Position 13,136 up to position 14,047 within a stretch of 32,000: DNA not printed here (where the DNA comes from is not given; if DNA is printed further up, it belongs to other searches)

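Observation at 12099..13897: NurA-like nuclease translationally coupled to an orphan HerA-N-terminal (HAS-barrel)-like protein, with no HerA ATPase nearby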

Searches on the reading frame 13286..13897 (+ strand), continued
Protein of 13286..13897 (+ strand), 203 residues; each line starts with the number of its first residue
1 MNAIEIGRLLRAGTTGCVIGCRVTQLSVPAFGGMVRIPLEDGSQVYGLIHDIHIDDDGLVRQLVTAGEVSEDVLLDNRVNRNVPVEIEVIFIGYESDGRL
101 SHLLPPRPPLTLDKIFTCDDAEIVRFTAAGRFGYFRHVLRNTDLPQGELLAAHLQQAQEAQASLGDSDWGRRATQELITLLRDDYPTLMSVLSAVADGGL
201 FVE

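Call 20: find_homologous_proteins(query=L003:10621-12336:+, max_evalue=1e-10)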
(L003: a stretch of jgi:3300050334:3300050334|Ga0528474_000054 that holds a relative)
Query L003:10621-12336:+ (571 aa): 7996 proteins with E <= 1e-10 among 8000 candidates; the best 120 are listed.
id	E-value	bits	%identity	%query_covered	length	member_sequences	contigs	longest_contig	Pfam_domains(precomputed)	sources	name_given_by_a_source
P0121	0.0e+0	1281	99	100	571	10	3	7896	PF01935.24,PF05872.19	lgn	-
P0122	0.0e+0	1263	98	100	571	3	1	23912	PF01935.24,PF05872.19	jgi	jgi:DNA helicase HerA-like ATPase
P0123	0.0e+0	1106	86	100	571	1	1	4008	PF01935.24,PF09378.17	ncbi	-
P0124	0.0e+0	1019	79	99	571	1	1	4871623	PF01935.24,PF09378.17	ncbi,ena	-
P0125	7.1e-282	954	77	96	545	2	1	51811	PF01935.24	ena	-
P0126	2.6e-281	952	75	98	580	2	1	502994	PF01935.24,PF09378.17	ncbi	-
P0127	1.8e-280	950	75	98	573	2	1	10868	PF01935.24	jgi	-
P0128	9.9e-280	947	74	100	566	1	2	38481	PF01935.24,PF09378.17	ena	-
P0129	8.9e-273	924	73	98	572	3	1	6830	PF01935.24,PF09378.17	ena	-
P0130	9.3e-273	924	72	99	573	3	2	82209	PF01935.24,PF09378.17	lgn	-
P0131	1.1e-272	924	73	98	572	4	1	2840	PF01935.24,PF09378.17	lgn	-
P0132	1.1e-271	921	73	98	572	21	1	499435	PF01935.24,PF09378.17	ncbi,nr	ncbi:MAG: hypothetical protein KatS3mg045_0121 [Bellilinea sp.]|nr:MAG: hypothetical protein KatS3mg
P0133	1.2e-271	921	73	96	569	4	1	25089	PF01935.24,PF05872.19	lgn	-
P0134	1.6e-271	920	73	98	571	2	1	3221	PF01935.24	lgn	-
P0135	2.4e-271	920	72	98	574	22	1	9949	PF01935.24,PF09378.17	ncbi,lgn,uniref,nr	ncbi:helicase HerA domain-containing protein [Bellilinea sp.]|uniref:helicase HerA domain-containing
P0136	1.1e-270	917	73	98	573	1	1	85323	PF01935.24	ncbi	-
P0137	1.3e-269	914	71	100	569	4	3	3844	PF01935.24,PF05872.19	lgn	-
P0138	4.2e-269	912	72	99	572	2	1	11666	PF01935.24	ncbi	-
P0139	7.1e-269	911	72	98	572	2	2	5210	PF01935.24,PF09378.17,PF13401.13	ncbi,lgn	ncbi:MAG: DUF87 domain-containing protein [Chloroflexota bacterium]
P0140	1.1e-268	911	72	98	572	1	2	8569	PF01935.24,PF09378.17,PF13401.13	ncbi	-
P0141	1.3e-267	907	71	99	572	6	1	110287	PF01935.24,PF09378.17,PF13401.13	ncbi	-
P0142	8.7e-267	905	73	96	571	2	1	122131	PF01935.24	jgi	-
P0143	1.1e-266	904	71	100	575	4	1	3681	PF01935.24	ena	-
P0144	1.7e-266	904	72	98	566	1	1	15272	PF01935.24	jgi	jgi:uncharacterized protein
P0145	3.5e-266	903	73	98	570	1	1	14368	PF01935.24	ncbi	-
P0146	5.4e-266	902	71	100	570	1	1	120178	PF01935.24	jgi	-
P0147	6.4e-266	902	70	99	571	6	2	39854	PF01935.24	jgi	jgi:uncharacterized protein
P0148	1.7e-265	900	72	98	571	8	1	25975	PF01935.24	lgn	-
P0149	3.0e-265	899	72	99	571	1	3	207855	PF01935.24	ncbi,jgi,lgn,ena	-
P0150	6.2e-265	898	72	98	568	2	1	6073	PF01935.24,PF05872.19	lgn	-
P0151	1.0e-264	898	71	98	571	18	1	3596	PF01935.24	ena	-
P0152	1.4e-264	897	72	98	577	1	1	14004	PF01935.24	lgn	-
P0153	2.9e-264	896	71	98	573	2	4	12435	PF01935.24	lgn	-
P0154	7.6e-264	895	71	99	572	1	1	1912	PF01935.24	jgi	jgi:DNA helicase HerA-like ATPase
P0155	7.8e-264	895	70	99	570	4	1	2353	PF01935.24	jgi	jgi:uncharacterized protein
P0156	1.7e-263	894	71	99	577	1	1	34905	PF01935.24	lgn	-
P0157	2.3e-263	893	72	95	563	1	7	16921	PF01935.24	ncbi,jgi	-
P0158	2.6e-263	893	74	95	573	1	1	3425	PF01935.24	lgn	-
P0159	1.4e-262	891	70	100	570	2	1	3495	PF01935.24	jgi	jgi:uncharacterized protein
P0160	3.3e-262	889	71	98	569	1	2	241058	PF01935.24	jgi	jgi:DNA helicase HerA-like ATPase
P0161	6.8e-262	888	72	98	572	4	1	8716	PF01935.24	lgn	-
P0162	1.6e-261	887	71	100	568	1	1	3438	PF01935.24,PF09378.17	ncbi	-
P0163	2.9e-261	886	69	100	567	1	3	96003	PF01935.24,PF09378.17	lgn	-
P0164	3.2e-261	886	70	100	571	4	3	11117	PF01935.24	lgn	-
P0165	4.3e-261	886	71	99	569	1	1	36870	PF01935.24,PF05872.19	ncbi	ncbi:MAG: helicase HerA domain-containing protein [Bellilinea sp.]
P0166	1.5e-260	884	70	100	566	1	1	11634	PF01935.24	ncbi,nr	ncbi:MAG: hypothetical protein C0396_03085 [Anaerolinea sp.]|nr:hypothetical protein [Anaerolinea sp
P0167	3.1e-260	883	73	95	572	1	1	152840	PF01935.24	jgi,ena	-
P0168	4.2e-260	882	69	99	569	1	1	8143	PF01935.24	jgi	jgi:DNA helicase HerA-like ATPase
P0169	5.9e-260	882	71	98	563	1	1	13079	PF01935.24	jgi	jgi:uncharacterized protein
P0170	6.1e-260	882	70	100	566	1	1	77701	PF01935.24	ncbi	ncbi:MAG: helicase HerA domain-containing protein [Bellilinea sp.]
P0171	6.5e-260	882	71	98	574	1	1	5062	PF01935.24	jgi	-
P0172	7.9e-260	882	70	100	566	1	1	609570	PF01935.24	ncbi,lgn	-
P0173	8.4e-260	881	70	98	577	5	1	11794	PF01935.24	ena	-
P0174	1.1e-259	881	71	98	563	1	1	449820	PF01935.24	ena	-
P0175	1.1e-259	881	69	100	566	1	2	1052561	PF01935.24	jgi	-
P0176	1.4e-259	881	70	100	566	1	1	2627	PF01935.24,PF09378.17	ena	-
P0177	1.7e-259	881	70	100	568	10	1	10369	PF01935.24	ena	-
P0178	2.2e-259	880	71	98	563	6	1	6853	PF01935.24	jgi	jgi:hypothetical protein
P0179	2.3e-259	880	70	100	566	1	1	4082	PF01935.24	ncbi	-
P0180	2.4e-259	880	69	99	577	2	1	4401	PF01935.24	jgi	jgi:hypothetical protein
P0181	2.7e-259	880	70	98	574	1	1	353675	PF01935.24,PF09378.17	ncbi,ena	-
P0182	2.7e-259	880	70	100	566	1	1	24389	PF01935.24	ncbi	-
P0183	4.2e-259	879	70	100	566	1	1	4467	PF01935.24,PF09378.17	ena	-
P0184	4.3e-259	879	69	100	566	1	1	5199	PF01935.24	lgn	-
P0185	4.7e-259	879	71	97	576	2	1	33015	PF01935.24,PF05872.19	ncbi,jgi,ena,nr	ncbi:MAG TPA: DUF87 domain-containing protein [Anaerolineaceae bacterium]|nr:DUF87 domain-containing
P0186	5.0e-259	879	70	100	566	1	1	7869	PF01935.24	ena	-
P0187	6.0e-259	879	69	99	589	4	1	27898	PF01935.24,PF05872.19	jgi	jgi:uncharacterized protein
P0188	6.2e-259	879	71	99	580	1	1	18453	PF01935.24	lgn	-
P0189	6.4e-259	879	70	100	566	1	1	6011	PF01935.24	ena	-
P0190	7.7e-259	878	69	100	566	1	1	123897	PF01935.24,PF09378.17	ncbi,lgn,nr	ncbi:MAG: DUF87 domain-containing protein [Chloroflexi bacterium]|nr:MAG: DUF87 domain-containing pr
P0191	9.1e-259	878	71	98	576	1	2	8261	PF01935.24,PF09378.17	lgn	-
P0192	9.4e-259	878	70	100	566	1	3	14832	PF01935.24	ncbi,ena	-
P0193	1.2e-258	878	70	99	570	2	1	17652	PF01935.24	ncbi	-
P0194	1.2e-258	878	70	98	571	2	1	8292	PF01935.24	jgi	jgi:DNA helicase HerA-like ATPase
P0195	1.4e-258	877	70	100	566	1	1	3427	PF01935.24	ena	-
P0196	1.5e-258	877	69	100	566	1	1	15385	PF01935.24,PF09378.17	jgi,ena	-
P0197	1.9e-258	877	70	100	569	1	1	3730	PF01935.24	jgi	jgi:uncharacterized protein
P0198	1.9e-258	877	69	100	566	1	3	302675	PF01935.24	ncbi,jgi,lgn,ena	-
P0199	2.2e-258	877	69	100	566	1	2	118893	PF01935.24,PF09378.17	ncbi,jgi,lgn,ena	ncbi:MAG: DUF87 domain-containing protein [Bellilinea sp.]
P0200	2.8e-258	876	70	98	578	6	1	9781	PF01935.24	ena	-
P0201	3.0e-258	876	72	96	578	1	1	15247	PF01935.24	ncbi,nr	ncbi:MAG: ATP-binding protein [Chloroflexota bacterium]|nr:MAG: ATP-binding protein [Chloroflexota b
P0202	3.5e-258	876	70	100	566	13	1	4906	PF01935.24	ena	-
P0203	3.7e-258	876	72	96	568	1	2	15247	PF01935.24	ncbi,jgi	-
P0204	3.7e-258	876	70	100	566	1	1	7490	PF01935.24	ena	-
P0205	4.7e-258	876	70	99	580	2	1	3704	PF01935.24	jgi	jgi:hypothetical protein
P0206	4.9e-258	876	69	100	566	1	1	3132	PF01935.24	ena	-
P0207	5.8e-258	875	71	98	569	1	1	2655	PF01935.24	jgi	jgi:uncharacterized protein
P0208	7.1e-258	875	69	98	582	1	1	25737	PF01935.24,PF05872.19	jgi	-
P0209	7.2e-258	875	70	98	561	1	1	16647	PF01935.24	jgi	jgi:DNA helicase HerA-like ATPase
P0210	7.4e-258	875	69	100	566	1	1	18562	PF01935.24,PF09378.17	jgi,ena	jgi:hypothetical protein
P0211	8.3e-258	875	69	100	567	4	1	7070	PF01935.24,PF09378.17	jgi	-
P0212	1.3e-257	874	69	99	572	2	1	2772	PF01935.24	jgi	jgi:uncharacterized protein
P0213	2.0e-257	874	69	100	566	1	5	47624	PF01935.24,PF09378.17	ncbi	ncbi:MAG: helicase HerA domain-containing protein [Bellilinea sp.]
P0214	2.2e-257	873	71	98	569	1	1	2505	PF01935.24,PF05872.19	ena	-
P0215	2.3e-257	873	70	98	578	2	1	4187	PF01935.24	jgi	-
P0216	2.3e-257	873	72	95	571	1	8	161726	PF01935.24,PF09378.17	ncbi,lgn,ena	-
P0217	2.5e-257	873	68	99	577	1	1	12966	PF01935.24,PF09378.17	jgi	-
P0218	3.5e-257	873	72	95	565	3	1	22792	PF01935.24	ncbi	-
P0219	3.9e-257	873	71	98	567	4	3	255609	PF01935.24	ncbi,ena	-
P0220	4.2e-257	873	69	100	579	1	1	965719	PF01935.24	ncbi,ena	-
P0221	4.9e-257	872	69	100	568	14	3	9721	PF01935.24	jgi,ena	-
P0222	5.4e-257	872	71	98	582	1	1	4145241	PF01935.24,PF09378.17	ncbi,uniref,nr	ncbi:predicted ATPase [Longilinea arvoryzae]|uniref:Predicted ATPase n=1 Tax=Longilinea arvoryzae Ta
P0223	5.6e-257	872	73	95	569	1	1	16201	PF01935.24,PF05872.19,PF13401.13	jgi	jgi:DNA helicase HerA-like ATPase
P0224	6.4e-257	872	69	100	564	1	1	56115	PF01935.24,PF05872.19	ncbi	-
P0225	6.4e-257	872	69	98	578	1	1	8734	PF01935.24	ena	-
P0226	7.5e-257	872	71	98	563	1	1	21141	PF01935.24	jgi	jgi:hypothetical protein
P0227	7.9e-257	872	69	100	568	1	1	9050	PF01935.24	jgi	-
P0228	9.1e-257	871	69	98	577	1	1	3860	PF01935.24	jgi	jgi:hypothetical protein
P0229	1.0e-256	871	69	98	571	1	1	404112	PF01935.24,PF09378.17,PF05872.19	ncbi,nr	ncbi:MAG: ATP-binding protein [Anaerolineaceae bacterium]|nr:ATP-binding protein [Anaerolineaceae ba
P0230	1.1e-256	871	69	100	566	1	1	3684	PF01935.24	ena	-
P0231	1.1e-256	871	70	98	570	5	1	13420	PF01935.24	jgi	jgi:hypothetical protein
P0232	1.7e-256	871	71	98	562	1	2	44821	PF01935.24,PF05872.19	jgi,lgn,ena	-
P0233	2.1e-256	870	69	100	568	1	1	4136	PF01935.24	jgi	-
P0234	2.3e-256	870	70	98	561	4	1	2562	PF01935.24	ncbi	-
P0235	2.3e-256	870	71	98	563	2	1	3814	PF01935.24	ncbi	-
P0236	2.6e-256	870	70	98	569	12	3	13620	PF01935.24,PF09378.17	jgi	-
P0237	2.9e-256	870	70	96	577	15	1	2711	PF01935.24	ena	-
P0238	3.1e-256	870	71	97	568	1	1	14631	PF01935.24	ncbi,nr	ncbi:MAG TPA: DUF87 domain-containing protein [Bellilinea sp.]|nr:DUF87 domain-containing protein [B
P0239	3.4e-256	870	69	97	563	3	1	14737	PF01935.24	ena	-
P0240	3.9e-256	869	69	100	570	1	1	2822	PF01935.24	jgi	jgi:uncharacterized protein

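Call 21: find_encoding_contigs(protein=P0124, flank=10000, max_places=3)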
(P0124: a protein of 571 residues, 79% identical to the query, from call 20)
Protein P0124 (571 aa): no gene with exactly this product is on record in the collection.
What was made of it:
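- On NurA-HerA system: This is indirect: its coordinates could not be retrieved (call 21).
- The same-genome assignment of HerA rests on an identical contig length, not on coordinates, because the context look-up failed (call 21).
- Tried and rejected: The context look-up of the window genome's HerA (P0124) returned nothing (call 21), so its position relative to the window is unknown.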

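Call 22: predict_structure(alignment_id=A1)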
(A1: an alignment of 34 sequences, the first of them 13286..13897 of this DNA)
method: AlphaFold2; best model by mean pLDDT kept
length: 203 residues; sequences in the alignment: 34
mean_pLDDT: 82.0   pTM: 0.80
mean pLDDT of the five models: 82.0, 81.1, 79.6, 77.5, 77.0
residues with pLDDT >= 90: 106; 70-90: 49; 50-70: 35; < 50: 13
segments of 3 or more residues with pLDDT < 50: 58-67
pLDDT, mean of each block of 10 residues (from residue 1): 62 88 64 90 92 64 51 59 76 94 86 83 93 93 91 93 92 94 92 87 60
secondary structure, 60 per line:
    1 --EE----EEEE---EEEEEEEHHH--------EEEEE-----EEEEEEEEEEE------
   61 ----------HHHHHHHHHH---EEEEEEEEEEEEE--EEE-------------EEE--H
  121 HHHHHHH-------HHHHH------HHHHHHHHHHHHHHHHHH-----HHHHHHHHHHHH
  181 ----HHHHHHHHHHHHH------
elements in order: E9-12 E16-22 E34-38 E44-54 H71-80 E84-96 E99-101 E115-117 H120-127 H135-139 H146-163 H169-180 H185-197
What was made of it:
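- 13286..13897 (+): X: 203-aa acidic protein with a HAS-barrel-like beta-barrel (about residues 9-117) plus a C-terminal helical domain (120-197). No P-loop. Conserved motifs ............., DNRxNRN and LPPRPPL. AF2 model pLDDT 82, pTM 0.80 (call 22).
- On HAS-barrel domain (Pfam PF09378), for X 13286-13897: AF2 model pLDDT 82 (call 22).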

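Call 24: search_protein_representatives(alignment_id=A1)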
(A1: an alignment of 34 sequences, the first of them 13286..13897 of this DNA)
Query: 34 sequences, 203 profile positions. Proteins with E-value up to 0.001 (for the whole library): 560; up to 1e-10: 287; up to 1e-30: 90. The best 150 are listed.
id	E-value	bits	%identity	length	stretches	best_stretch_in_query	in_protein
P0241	2.8e-100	350.3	-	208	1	1-199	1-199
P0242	1.4e-81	289.2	-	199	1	1-198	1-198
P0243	1.5e-77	276.0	-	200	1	2-198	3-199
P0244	6.4e-77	274.0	-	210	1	4-201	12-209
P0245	2.5e-71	255.7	-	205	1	3-198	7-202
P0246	7.9e-70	250.8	-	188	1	2-142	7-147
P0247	9.5e-69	247.3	-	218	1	38-198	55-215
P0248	1.6e-64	233.5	-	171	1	34-199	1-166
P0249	1.9e-64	233.2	-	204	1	6-197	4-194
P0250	2.9e-63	229.4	-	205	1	5-198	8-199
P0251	1.5e-62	227.1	-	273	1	27-165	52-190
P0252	3.1e-61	222.7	-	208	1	4-198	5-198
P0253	3.9e-61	222.4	-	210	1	6-198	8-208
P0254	2.0e-60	220.1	-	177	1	1-141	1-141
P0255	2.0e-58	213.5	-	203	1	1-202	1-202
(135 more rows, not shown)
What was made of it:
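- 13286..13897 (+): Family of 560 clusters at 50 % identity, almost all free-standing proteins of about 200 aa (call 24).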

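Call 26: fold_search(model_id=the predicted structure, library=pdb)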
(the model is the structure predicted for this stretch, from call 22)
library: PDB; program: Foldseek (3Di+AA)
matches with E <= 10: 773; with E <= 0.001: 39
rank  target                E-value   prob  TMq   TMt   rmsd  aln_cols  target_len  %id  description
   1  8yhx_A                4.5e-05  1.00  0.42  0.16   5.2       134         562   11  Cryo-EM structure of the trimeric HerA (released 2024-11-06)
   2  8ziq_M                5.4e-05  1.00  0.43  0.16   2.7       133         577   12  HerA-DUF4297 complex with DNA (released 2025-03-12)
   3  9c1n_R                5.7e-05  1.00  0.44  0.16   3.4       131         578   11  HerA-DUF4297 assembly 2 (released 2025-06-04)
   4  9c1m_Q                6.0e-05  1.00  0.43  0.16   3.6       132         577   12  HerA-DUF assembly 1 (released 2025-06-04)
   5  8ziq_N                7.6e-05  1.00  0.42  0.16   2.8       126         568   13  HerA-DUF4297 complex with DNA (released 2025-03-12)
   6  8wod_D                7.6e-05  1.00  0.41  0.18   6.2       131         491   15  Cryo-EM structure of SIR2/HerA complex (released 2024-09-11)
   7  8wod_O                1.0e-04  1.00  0.41  0.16   6.2       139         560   14  Cryo-EM structure of SIR2/HerA complex (released 2024-09-11)
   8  9x1l_A                1.0e-04  1.00  0.42  0.16   6.9       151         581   14  The cryo-EM structure of HerA-NurA complex with AMPPNP from Thermococcus kodakarensis (released 2026-02-04)
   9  8wiv_O                1.1e-04  1.00  0.39  0.13   6.2       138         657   14  Cryo-EM structure of a bacterial protein (released 2024-09-11)
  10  8wof_D                1.4e-04  1.00  0.41  0.16   6.2       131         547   15  Cryo-EM structure of SIR2/HerA complex (released 2024-09-11)
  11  8woc_D                1.4e-04  1.00  0.41  0.16   6.2       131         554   15  Cryo-EM structure of SIR2/HerA complex (released 2024-09-11)
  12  4d2i_B                1.5e-04  1.00  0.40  0.19   6.0       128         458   16  Crystal structure of the HerA hexameric DNA translocase from Sulfolobus solfataricus bound to AMP-PNP (released 2014-12-03)
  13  8wld_M                1.5e-04  1.00  0.41  0.13   6.0       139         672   14  Cryo-EM structure of SIR2/HerA antiphage complex (released 2024-09-11)
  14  8wld_D                1.6e-04  1.00  0.41  0.14   6.2       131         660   15  Cryo-EM structure of SIR2/HerA antiphage complex (released 2024-09-11)
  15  8zit_Q                1.9e-04  1.00  0.41  0.15   2.9       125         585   13  DUF4297-HerA complex with DNA and ATPgamaS (released 2025-03-12)
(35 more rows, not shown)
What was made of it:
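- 13286..13897 (+): All 50 listed Foldseek PDB hits are HerA (call 26).
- On HAS-barrel domain (Pfam PF09378), for X 13286-13897: All 50 listed Foldseek PDB hits are HerA, E 4.5e-5 to 2.4e-3, probability 1.00, about 130 aligned columns (call 26).
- Closest known: Archaeal HerA-NurA. Same: X's model matches the N-terminal region of these HerAs (call 26).
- Closest known: HerA-based anti-phage systems. Same: These HerAs are among the best structural matches to X (call 26).
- Closest known: HAS-barrel domain. Different: In the HerA proteins seen here the barrel is an N-terminal domain fused to the P-loop ATPase (calls 20, 26).
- HerA ATPases recur in defence systems, and X's nearest structural matches include those HerAs (call 26).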

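Call 30: search_solved_structures(query=A1, max_evalue=10, show_alignments=2)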
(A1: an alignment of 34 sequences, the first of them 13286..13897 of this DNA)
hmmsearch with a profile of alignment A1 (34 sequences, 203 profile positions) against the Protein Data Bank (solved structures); distinct sequences matched with E-value up to 10: 2.
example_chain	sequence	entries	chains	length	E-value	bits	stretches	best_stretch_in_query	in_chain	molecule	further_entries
1uwd_A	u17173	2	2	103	0.58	12.8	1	39-67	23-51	HYPOTHETICAL PROTEIN TM0487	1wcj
3du1_X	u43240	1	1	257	1.7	11.3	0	134-165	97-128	All3740 protein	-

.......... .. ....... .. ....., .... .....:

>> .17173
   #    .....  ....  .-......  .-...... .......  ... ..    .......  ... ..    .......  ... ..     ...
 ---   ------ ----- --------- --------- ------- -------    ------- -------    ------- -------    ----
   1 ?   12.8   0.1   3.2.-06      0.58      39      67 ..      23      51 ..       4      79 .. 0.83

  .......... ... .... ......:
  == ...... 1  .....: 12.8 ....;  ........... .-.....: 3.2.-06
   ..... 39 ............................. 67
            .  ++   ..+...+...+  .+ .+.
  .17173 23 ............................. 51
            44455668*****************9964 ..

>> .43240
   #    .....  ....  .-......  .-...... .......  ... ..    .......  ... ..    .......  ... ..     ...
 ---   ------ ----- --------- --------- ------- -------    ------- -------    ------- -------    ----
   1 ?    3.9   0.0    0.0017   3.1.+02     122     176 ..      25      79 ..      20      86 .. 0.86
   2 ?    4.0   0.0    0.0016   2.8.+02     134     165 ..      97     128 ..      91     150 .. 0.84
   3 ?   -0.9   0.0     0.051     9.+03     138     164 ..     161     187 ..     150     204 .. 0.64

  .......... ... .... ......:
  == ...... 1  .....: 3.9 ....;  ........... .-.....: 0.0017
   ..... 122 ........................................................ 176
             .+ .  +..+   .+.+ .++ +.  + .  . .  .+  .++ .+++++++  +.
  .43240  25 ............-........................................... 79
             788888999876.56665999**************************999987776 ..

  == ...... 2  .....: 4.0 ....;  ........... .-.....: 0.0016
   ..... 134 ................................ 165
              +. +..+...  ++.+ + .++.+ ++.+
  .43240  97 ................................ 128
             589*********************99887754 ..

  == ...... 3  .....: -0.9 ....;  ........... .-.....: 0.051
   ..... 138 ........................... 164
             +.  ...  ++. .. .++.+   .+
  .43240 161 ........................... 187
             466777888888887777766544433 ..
